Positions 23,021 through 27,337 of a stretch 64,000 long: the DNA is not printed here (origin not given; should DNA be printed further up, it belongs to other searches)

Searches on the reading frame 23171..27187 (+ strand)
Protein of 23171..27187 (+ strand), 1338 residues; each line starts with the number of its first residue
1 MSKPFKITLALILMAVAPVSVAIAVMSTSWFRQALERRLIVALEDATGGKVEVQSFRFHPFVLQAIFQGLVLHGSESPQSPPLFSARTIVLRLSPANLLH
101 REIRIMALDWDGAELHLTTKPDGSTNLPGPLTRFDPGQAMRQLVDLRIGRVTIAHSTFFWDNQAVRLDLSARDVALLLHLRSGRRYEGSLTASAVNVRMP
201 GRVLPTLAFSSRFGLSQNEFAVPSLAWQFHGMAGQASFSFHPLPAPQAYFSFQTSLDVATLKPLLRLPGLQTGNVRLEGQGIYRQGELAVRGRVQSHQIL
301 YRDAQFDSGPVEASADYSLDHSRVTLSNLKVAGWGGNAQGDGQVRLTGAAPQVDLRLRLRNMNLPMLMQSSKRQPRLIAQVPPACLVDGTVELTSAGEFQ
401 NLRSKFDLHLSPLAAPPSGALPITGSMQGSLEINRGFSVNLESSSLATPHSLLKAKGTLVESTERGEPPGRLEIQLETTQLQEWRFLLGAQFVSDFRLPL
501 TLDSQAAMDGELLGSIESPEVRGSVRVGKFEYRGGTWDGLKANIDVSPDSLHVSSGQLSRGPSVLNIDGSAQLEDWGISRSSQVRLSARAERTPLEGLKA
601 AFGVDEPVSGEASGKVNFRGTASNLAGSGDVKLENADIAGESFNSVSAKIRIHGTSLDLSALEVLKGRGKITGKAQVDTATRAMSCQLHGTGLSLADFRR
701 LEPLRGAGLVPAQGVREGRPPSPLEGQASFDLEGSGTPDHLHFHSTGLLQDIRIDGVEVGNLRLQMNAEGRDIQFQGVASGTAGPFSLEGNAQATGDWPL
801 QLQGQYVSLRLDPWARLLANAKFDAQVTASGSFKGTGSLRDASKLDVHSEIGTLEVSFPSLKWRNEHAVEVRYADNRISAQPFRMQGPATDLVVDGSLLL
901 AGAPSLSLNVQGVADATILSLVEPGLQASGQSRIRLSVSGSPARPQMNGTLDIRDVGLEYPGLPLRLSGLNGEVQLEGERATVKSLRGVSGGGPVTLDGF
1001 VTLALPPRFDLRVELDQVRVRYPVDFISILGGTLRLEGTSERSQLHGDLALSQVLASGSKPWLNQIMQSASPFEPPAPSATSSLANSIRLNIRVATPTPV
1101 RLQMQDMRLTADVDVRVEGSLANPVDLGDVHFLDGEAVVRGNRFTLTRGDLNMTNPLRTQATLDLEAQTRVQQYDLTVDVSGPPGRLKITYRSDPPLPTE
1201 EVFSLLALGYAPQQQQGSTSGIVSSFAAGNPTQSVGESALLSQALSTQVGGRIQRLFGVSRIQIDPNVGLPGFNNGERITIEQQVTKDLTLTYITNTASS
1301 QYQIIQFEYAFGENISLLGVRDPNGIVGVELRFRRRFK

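Call 46: search_protein_families(library=pfam, proteins=[window:23171-27187:+], max_evalue=0.0001)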
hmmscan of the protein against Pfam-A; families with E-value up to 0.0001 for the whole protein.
window:23171-27187:+ (1338 aa): 4 families
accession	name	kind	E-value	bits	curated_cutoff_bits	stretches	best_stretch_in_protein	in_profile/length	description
PF04357.19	TamB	-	1.6e-36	126.8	22.4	1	987-1337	4-381/381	TamB, inner membrane protein subunit of TAM complex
PF05359.17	DUF748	-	1.3e-10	40.5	50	1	12-226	17-232/1037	Domain of Unknown Function (DUF748)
PF05170.20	AsmA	-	1.2e-09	38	29.8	0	66-132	67-132/607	AsmA family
PF13116.12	YhdP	-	4.4e-09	35.3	46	0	7-449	13-418/1224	YhdP protein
